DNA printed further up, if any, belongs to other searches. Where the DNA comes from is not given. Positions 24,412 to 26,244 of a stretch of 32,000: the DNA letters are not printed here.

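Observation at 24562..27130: PhoD-like metallophosphoesterase plus short stand-alone SIR2, apparently co-transcribed downstream of Thoeris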

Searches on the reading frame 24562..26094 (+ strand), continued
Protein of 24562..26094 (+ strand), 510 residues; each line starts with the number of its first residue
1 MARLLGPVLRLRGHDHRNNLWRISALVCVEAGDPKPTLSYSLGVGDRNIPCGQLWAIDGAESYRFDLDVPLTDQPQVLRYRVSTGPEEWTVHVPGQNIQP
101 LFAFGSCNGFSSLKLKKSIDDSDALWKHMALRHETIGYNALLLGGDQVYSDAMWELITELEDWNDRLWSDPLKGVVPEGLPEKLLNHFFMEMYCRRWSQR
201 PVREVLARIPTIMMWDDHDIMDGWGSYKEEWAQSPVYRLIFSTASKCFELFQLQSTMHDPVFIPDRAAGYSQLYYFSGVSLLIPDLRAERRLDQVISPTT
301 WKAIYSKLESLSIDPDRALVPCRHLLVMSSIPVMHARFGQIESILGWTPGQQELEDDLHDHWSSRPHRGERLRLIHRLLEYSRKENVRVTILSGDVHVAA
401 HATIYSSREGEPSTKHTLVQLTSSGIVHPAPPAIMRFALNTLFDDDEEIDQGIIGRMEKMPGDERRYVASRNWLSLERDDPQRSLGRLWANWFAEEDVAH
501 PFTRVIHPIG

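Call 20: search_protein_families(library=pfam, proteins=[L086:1-591:+, L087:2-718:+, L001:10213-11244:-, L001:11258-12250:-, L001:12569-13495:+, L086:3957-4718:-], max_evalue=0.01)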
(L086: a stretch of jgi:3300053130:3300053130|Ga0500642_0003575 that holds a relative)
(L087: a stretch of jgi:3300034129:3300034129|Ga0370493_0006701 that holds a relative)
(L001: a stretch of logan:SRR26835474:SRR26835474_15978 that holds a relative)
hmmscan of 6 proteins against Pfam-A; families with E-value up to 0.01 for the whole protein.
L086:1-591:+ (196 aa): 2 families
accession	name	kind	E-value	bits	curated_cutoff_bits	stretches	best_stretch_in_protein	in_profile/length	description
PF07687.19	M20_dimer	-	3.2e-24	85.4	21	1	1-103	4-105/107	Peptidase dimerisation domain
PF01546.33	Peptidase_M20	-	2.3e-12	47.7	24.6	1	64-192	112-205/206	Peptidase family M20/M25/M40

L087:2-718:+ (238 aa): 2 families
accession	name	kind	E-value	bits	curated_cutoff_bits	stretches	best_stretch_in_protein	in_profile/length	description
PF07687.19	M20_dimer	-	1.9e-24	86.1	21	1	40-140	1-100/107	Peptidase dimerisation domain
PF01546.33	Peptidase_M20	-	3.2e-17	63.6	24.6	1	4-234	74-205/206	Peptidase family M20/M25/M40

L001:10213-11244:- (343 aa): 2 families
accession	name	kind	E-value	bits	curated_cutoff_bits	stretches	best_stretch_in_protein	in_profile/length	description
PF04471.18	Mrr_cat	-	6.4e-05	23.5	21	1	18-116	4-96/115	Restriction endonuclease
PF13156.12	Mrr_cat_2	-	0.004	17.5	22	1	35-89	14-65/127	Restriction endonuclease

L001:11258-12250:- (330 aa): 0 families

L001:12569-13495:+ (308 aa): 1 family
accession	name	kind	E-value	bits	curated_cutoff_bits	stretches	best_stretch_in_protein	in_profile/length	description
PF13289.12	SIR2_2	-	4.7e-06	27.2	24.5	1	117-232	3-91/141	SIR2-like domain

L086:3957-4718:- (253 aa): 1 family
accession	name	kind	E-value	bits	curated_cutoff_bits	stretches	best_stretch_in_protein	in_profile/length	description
PF01028.25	Topoisom_I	-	1.6e-35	123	23.7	1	2-193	25-207/228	Eukaryotic DNA topoisomerase I, catalytic core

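Call 34: search_protein_families(library=pfam, alignment_id=A4, max_evalue=0.0001)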
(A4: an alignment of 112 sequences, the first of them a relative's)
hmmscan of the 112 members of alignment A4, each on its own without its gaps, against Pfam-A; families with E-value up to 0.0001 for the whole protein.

A. member 1, L006:9165-9830:- (221 aa): 0 families

B. families by the number of members that match (of 112 scanned): 117 families (the first 25 are shown)
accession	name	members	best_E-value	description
PF00476.26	DNA_pol_A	3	3.5e-161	DNA polymerase family A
PF02739.22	5_3_exonuc_N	3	9.4e-52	5'-3' exonuclease, N-terminal resolvase-like domain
PF01612.26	DNA_pol_A_exo1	3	2.4e-30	3'-5' exonuclease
PF01367.25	5_3_exonuc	3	9.1e-29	5'-3' exonuclease, C-terminal SAM fold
PF00672.30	HAMP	3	1.1e-09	HAMP domain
PF22619.2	DNA_polI_exo1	3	6.5e-08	DNA polymerase I, ribonuclease H-like domain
PF01738.24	DLH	2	4e-54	Dienelactone hydrolase family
PF00795.27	CN_hydrolase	2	5.2e-49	Carbon-nitrogen hydrolase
PF01557.24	FAA_hydrolase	2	7.9e-49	Fumarylacetoacetate (FAA) hydrolase C-terminal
PF02535.28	Zip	2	1.6e-33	ZIP Zinc transporter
PF01546.33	Peptidase_M20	2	2e-26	Peptidase family M20/M25/M40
PF12697.13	Abhydrolase_6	2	2.1e-24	Alpha/beta hydrolase family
PF00015.26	MCPsignal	2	3.2e-24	Methyl-accepting chemotaxis protein (MCP) signalling domain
PF00561.26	Abhydrolase_1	2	3.4e-18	alpha/beta hydrolase fold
PF12146.15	Hydrolase_4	2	8.1e-18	Serine aminopeptidase, S33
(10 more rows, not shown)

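Call 35: search_protein_families(library=padloc, alignment_id=A4, max_evalue=0.00001)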
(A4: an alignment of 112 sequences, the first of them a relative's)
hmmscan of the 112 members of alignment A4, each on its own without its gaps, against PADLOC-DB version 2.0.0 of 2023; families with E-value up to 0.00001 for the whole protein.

A. member 1, L006:9165-9830:- (221 aa): 0 families

B. families by the number of members that match (of 112 scanned): 10 families
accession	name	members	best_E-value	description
PDLC03816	RTasPolA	3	5.4e-36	DRT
PDLC00734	PycC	1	1.3e-18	Pycsar cyclase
PDLC02367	PycC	1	9.9e-16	-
PDLC02368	PycC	1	4.9e-12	-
PDLC04038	PD-T4-5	1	5.7e-09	-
PDLC00766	PycC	1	2.9e-07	Pycsar cyclase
PDLC00765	PycC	1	5.7e-07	Pycsar cyclase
PDLC02370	PycC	1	1.1e-06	-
PDLC01086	C3a186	1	4.2e-06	"C-3?,4? desaturase"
PDLC03229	MTase_II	1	6.9e-06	Type II methyltransferase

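Call 37: find_encoding_contigs(protein=P0002, flank=10000, max_places=3)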
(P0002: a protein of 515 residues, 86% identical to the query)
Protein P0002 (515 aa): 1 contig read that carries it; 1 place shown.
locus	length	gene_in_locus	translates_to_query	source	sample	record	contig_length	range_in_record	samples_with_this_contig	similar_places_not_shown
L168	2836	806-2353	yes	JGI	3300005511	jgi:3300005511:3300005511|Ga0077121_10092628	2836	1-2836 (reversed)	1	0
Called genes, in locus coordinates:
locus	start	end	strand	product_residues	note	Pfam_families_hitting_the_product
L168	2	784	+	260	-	?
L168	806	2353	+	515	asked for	PF09423:PhoD (faint), PF19050:PhoD_2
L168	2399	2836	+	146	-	?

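Call 38: find_encoding_contigs(protein=P0003, flank=10000, max_places=3)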
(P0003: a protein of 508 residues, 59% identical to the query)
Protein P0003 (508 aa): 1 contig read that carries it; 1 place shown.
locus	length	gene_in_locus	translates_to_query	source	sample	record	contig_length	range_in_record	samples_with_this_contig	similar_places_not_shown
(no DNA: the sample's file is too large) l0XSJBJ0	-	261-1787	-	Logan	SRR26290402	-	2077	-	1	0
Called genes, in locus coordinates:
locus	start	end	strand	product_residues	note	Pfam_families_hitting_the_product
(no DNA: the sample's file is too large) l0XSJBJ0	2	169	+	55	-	?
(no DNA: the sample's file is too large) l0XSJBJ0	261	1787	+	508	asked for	PF19050:PhoD_2, PF09423:PhoD (weak), PF19050:PhoD_2 (weak)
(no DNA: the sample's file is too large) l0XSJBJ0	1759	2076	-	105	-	?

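Call 43: search_dna_similar(query=window:24562-26094:+, collection=plasmids, mode=protein, max_rows=25)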
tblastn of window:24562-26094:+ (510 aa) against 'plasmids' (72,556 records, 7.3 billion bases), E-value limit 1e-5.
Records with a match: 132; places in all: 133; records where one place covers at least 80% of the query: 122.
Best place of each record, by identity: <60% 132.
By first word of the organism name: Pseudomonas 103; Azospirillum 7; Paracoccus 7; Sulfitobacter 3; Thioclava 2; Roseivivax 2; Stutzerimonas 1; Skermanella 1; Comamonas 1; Janthinobacterium 1; and 4 more.
By predicted mobility (MOB-suite, as given by PLSDB): non-mobilizable 101; conjugative 25; mobilizable 6.
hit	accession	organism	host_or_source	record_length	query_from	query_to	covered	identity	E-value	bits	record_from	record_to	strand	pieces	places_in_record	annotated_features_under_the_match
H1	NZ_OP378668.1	Pseudomonas aeruginosa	-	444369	1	509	99%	39.3%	2e-67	303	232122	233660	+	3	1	hypothetical protein (x3)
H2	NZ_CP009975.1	Pseudomonas putida S12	soil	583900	1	509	100%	38.7%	1e-86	298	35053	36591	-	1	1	alkaline phosphatase D family protein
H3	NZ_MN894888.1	Pseudomonas aeruginosa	-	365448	1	509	100%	38.7%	2e-86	298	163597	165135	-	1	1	alkaline phosphatase D family protein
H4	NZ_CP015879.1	Pseudomonas citronellolis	monosample,sludge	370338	1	509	100%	38.7%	2e-86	298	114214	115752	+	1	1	alkaline phosphatase D family protein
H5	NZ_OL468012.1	Pseudomonas aeruginosa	-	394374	1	509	100%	38.7%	2e-86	298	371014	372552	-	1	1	alkaline phosphatase D family protein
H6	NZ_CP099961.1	Pseudomonas aeruginosa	Homo sapiens,sputum,sputum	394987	1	509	100%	38.7%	2e-86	298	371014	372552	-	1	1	alkaline phosphatase D family protein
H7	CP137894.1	Pseudomonas aeruginosa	Homo sapiens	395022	1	509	100%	38.7%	2e-86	298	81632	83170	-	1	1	alkaline phosphatase D family protein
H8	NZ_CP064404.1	Pseudomonas aeruginosa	Homo sapiens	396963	1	509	100%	38.7%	2e-86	298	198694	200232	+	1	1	alkaline phosphatase D family protein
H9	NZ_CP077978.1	Pseudomonas aeruginosa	Homo sapiens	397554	1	509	100%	38.7%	2e-86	298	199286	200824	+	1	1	alkaline phosphatase D family protein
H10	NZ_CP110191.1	Pseudomonas aeruginosa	Homo sapiens,sputum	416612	1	509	100%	38.7%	2e-86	298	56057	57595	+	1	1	alkaline phosphatase D family protein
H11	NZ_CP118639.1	Pseudomonas aeruginosa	Homo sapiens,Urinary catheter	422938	1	509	100%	38.7%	2e-86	298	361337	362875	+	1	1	alkaline phosphatase D family protein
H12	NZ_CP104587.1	Pseudomonas aeruginosa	Homo sapiens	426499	1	509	100%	38.7%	2e-86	298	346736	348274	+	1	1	alkaline phosphatase D family protein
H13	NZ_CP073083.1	Pseudomonas aeruginosa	Homo sapiens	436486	1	509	100%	38.7%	2e-86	298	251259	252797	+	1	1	alkaline phosphatase D family protein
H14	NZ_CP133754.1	Pseudomonas aeruginosa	Homo sapiens,sputum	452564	1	509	100%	38.7%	2e-86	298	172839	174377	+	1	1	alkaline phosphatase D family protein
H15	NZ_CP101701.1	Pseudomonas asiatica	water,poultry farm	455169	1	509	100%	38.7%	2e-86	298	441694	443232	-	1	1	alkaline phosphatase D family protein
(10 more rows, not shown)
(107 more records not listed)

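Call 47: get_annotated_region(hit=H2, flank=6000)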
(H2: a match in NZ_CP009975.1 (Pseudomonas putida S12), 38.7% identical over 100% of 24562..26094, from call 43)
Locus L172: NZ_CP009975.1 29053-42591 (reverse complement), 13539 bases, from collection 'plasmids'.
description: Pseudomonas putida S12 plasmid pTTS12, complete sequence
organism: Pseudomonas putida S12 (NCBI taxid 1215087)
taxonomy: Bacteria; Pseudomonadota; Gammaproteobacteria; Pseudomonadales; Pseudomonadaceae; Pseudomonas; Pseudomonas putida; Pseudomonas putida S12
host: -; source: soil; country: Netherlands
typing (MOB-suite, as given by PLSDB): conjugative; replicon rep_cluster_1115,rep_cluster_2238; relaxase MOBP; mating-pair formation MPF_T
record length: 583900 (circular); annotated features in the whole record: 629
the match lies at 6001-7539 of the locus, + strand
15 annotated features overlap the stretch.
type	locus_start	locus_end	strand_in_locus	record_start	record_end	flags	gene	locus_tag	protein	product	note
CDS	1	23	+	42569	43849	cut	-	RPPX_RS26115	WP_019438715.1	site-specific DNA-methyltransferase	-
CDS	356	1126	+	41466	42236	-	-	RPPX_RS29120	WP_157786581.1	DUF6685 family protein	-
CDS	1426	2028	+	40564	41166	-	-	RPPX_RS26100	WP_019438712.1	hypothetical protein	-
CDS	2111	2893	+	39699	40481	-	-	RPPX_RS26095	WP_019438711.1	N-6 DNA methylase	GO:0006306 - DNA methylation [Evidence IEA]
CDS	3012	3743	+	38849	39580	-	-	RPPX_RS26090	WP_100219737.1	energy transducer TonB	-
CDS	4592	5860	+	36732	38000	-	-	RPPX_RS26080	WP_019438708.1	phospholipase D-like domain-containing protein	-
CDS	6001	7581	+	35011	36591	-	-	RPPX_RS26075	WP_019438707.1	alkaline phosphatase D family protein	-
CDS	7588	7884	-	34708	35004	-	-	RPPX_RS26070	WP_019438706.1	hypothetical protein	-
CDS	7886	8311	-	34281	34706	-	-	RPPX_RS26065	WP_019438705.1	hypothetical protein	-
CDS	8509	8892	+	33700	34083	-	-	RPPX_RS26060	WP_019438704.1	hypothetical protein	-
CDS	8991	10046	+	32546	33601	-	-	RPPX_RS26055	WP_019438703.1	site-specific integrase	GO:0015074 - DNA integration [Evidence IEA]; GO:0006310 - DNA recombination [Evidence IEA]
CDS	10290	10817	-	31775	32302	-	-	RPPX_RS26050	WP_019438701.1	hypothetical protein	-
CDS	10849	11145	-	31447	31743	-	-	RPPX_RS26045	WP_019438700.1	hypothetical protein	-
CDS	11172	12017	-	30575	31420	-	-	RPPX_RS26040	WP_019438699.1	alpha/beta hydrolase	-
CDS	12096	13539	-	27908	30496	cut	-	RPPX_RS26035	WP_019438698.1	autotransporter outer membrane beta-barrel domain-containing protein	-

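Call 48: search_solved_structures(query=A1, max_evalue=1, show_alignments=1)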
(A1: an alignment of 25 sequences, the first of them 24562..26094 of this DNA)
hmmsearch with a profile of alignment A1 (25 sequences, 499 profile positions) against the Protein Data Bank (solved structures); distinct sequences matched with E-value up to 1: 0.

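Call 59: predict_structure(alignment_id=A1)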
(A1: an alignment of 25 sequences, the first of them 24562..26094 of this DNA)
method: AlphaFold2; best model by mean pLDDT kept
length: 510 residues; sequences in the alignment: 25
mean_pLDDT: 87.2   pTM: 0.91
mean pLDDT of the five models: 87.2, 86.2, 85.7, 84.8, 84.5
residues with pLDDT >= 90: 294; 70-90: 160; 50-70: 56; < 50: 0
segments of 3 or more residues with pLDDT < 50: none
pLDDT, mean of each block of 10 residues (from residue 1): 86 93 97 94 90 93 96 95 93 94 85 77 92 96 74 85 92 94 93 88 95 82 68 89 92 92 93 93 91 89 88 62 91 70 64 68 80 92 92 85 85 79 80 82 84 91 90 93 90 93 92
secondary structure, 60 per line:
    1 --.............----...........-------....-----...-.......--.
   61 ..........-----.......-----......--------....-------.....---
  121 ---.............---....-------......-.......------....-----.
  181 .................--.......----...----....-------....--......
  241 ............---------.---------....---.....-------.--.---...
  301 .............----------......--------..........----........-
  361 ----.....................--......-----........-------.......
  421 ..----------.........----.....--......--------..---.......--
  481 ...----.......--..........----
elements in order: E3-15 E20-30 E38-41 E47-49 E51-57 E60-70 E76-82 E88-93 E102-105 H113-117 H124-136 E140-143 H151-156 H158-164 H171-174 H180-197 H200-206 E211-213 H218-221 H229-232 H235-252 E272-275 E279-283 H298-313 E324-329 H338-347 H352-359 H365-385 E388-393 E399-406 E417-422 H433-441 E446-450 E453-458 E472-478 E488-494 E497-506

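Call 61: fold_search(model_id=the predicted structure, library=pdb)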
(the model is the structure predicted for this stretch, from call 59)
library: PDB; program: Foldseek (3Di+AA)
matches with E <= 10: 1904; with E <= 0.001: 32
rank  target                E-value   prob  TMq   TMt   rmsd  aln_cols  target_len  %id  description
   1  4dhl_A                1.1e-13  1.00  0.50  0.59   7.8       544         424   10  Crystal structure of red kidney bean purple acid phosphatase in complex with Maybridge fragment MO07123 (released 2012-12-12)
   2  4dhl_C                3.1e-13  1.00  0.48  0.56   8.0       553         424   10  Crystal structure of red kidney bean purple acid phosphatase in complex with Maybridge fragment MO07123 (released 2012-12-12)
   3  6gj9_A                7.3e-13  1.00  0.51  0.52   9.2       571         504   12  PURPLE ACID PHYTASE FROM WHEAT ISOFORM B2 - REGENERATION COMPLEX (released 2019-11-27)
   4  4dsy_A                9.1e-13  1.00  0.47  0.55   8.5       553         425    9  Crystal structure of red kidney bean purple acid phosphatase in complex with Maybridge fragment CC24201 (released 2012-09-19)
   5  6gja_A                9.1e-13  1.00  0.48  0.50   9.4       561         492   10  PURPLE ACID PHYTASE FROM WHEAT ISOFORM B2 - H229A MUTANT (released 2019-11-27)
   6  6git_A                1.1e-12  1.00  0.48  0.48   9.9       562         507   10  PURPLE ACID PHYTASE FROM WHEAT ISOFORM B2 - PRODUCT COMPLEX (released 2019-11-27)
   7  6ofd_A                1.9e-12  1.00  0.48  0.55   8.0       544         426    9  The crystal structure of octadecyloxy(naphthalen-1-yl)methylphosphonic acid in complex with red kidney bean purple aci (released 2019-09-04)
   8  4dhl_B                1.9e-12  1.00  0.48  0.56   8.0       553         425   10  Crystal structure of red kidney bean purple acid phosphatase in complex with Maybridge fragment MO07123 (released 2012-12-12)
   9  8brn_B                2.2e-12  1.00  0.49  0.57   7.9       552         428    9  Crystal structure of red kidney bean purple acid phosphatase in complex with an alpha-aminonaphthylmethylphosphonic ac (released 2023-08-02)
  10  6giz_A                2.4e-12  1.00  0.50  0.51   9.0       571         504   12  PURPLE ACID PHYTASE FROM WHEAT ISOFORM B2 - SUBSTRATE COMPLEX (released 2019-11-27)
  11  8brn_D                3.2e-12  1.00  0.48  0.56   7.9       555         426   10  Crystal structure of red kidney bean purple acid phosphatase in complex with an alpha-aminonaphthylmethylphosphonic ac (released 2023-08-02)
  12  6hwr_C                3.8e-12  1.00  0.48  0.56   7.8       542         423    9  Red kidney bean purple acid phosphatase in complex with adenosine divanadate (released 2019-04-03)
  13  1xzw_A                6.8e-12  1.00  0.49  0.57   8.2       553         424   10  Sweet potato purple acid phosphatase/phosphate complex (released 2004-12-14)
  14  2qfp_A                7.6e-12  1.00  0.48  0.57   7.6       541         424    9  Crystal structure of red kidney bean purple acid phosphatase in complex with fluoride (released 2008-10-14)
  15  1kbp_A                7.6e-12  1.00  0.49  0.57   7.5       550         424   10  KIDNEY BEAN PURPLE ACID PHOSPHATASE (released 1996-10-14)
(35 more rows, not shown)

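Call 70: search_protein_families(library=pfam, proteins=[L168:2-784:+], max_evalue=0.001)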
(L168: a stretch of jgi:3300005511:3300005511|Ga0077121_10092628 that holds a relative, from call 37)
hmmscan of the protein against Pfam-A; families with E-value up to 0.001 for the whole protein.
L168:2-784:+ (260 aa): 0 families

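Call 71: find_related_loci(query=window:24562-26094:+, collection=viral_contigs, flank=10000)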
Query window:24562-26094:+ (510 aa) in viral_contigs; peptide patterns used: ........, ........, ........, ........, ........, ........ (x = any residue, [..] = any of these).
No stretch of DNA in the collection matches any of the patterns.

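Call 79: search_protein_families(library=padloc, proteins=[L168:2-784:+, L001:10213-11244:-, L001:11258-12250:-, L001:13548-14345:-, L001:4134-5282:-, L001:3626-4129:-], max_evalue=0.01)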
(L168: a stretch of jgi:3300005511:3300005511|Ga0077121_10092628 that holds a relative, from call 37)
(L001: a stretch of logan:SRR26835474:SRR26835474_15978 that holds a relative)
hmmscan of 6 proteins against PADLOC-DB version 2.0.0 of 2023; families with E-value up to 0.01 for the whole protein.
L168:2-784:+ (260 aa): 0 families

L001:10213-11244:- (343 aa): 1 family
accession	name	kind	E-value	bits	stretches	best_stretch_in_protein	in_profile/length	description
PDLC04715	PDC-M58A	-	3.9e-05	21.7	1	38-136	26-126/154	-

L001:11258-12250:- (330 aa): 0 families

L001:13548-14345:- (265 aa): 19 families
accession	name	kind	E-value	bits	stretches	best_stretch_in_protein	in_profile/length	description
PDLC05062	PDC-S66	-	2.8e-69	231.7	1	118-260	138-280/282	-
PDLC00417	ThsB1|ThsB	-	1.3e-41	141.1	1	122-259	160-298/303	TIR-like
PDLC00424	ThsB1|ThsB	-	4e-19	67.3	1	128-260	101-232/234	TIR-like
PDLC02962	RT-TIR_XII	-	1.2e-16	58.7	1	119-260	336-476/478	single gene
PDLC02961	RT-TIR_XII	-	1.4e-12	45.3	1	120-258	339-470/475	single gene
PDLC02012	SAVED5--SAVED_TIR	-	2.2e-11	41.5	1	122-225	7-109/404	-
PDLC02421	Aga_TIR-PNTD1-PNTD2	-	1.1e-09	35.9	1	131-194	6-70/430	Class I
PDLC02403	Aga_TIR-PNTD1-PNTD2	-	1.6e-09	35.4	1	131-191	5-66/443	Class I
PDLC00728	Effector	-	2.4e-06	24.8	1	127-179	8-59/432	TIR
PDLC03957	bSEFIR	-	8.1e-06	23.9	1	128-189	38-101/412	-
PDLC02416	Aga_REase-TIR-PNTD1-PNTD2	-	1.3e-05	22.1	1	70-179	114-205/572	Class I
PDLC03015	TIR-NLR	-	1.6e-05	21.8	1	131-203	4-74/824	-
PDLC00430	ThsB1|ThsB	-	1.9e-05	22.4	1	128-177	64-113/269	TIR-like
PDLC00422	ThsB1|ThsB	-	6.3e-05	20.6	1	119-161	31-72/194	TIR-like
PDLC00426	ThsB1|ThsB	-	0.00019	18.8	1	124-163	233-271/352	TIR-like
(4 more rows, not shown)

L001:4134-5282:- (382 aa): 9 families
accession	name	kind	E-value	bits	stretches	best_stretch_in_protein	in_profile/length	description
PDLC00434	ThsB1|ThsB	-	1.1e-43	147.8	1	6-286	11-300/396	TIR-like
PDLC02012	SAVED5--SAVED_TIR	-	2.5e-09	34.7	1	134-214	15-95/404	-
PDLC02421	Aga_TIR-PNTD1-PNTD2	-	5.4e-06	23.8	1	136-210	7-82/430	Class I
PDLC05062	PDC-S66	-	7.3e-05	20.4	1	136-226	152-245/282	-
PDLC02403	Aga_TIR-PNTD1-PNTD2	-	0.00024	18.3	1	151-210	21-81/443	Class I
PDLC00436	ThsB1|ThsB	-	0.00069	17.1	1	177-211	83-117/183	TIR-like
PDLC00419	ThsB1|ThsB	-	0.00088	17.1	1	132-212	27-110/165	TIR-like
PDLC00727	Effector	-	0.00092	15.8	1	135-184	176-224/590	TIR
PDLC00426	ThsB1|ThsB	-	0.0074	13.6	1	172-217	283-328/352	TIR-like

L001:3626-4129:- (167 aa): 0 families
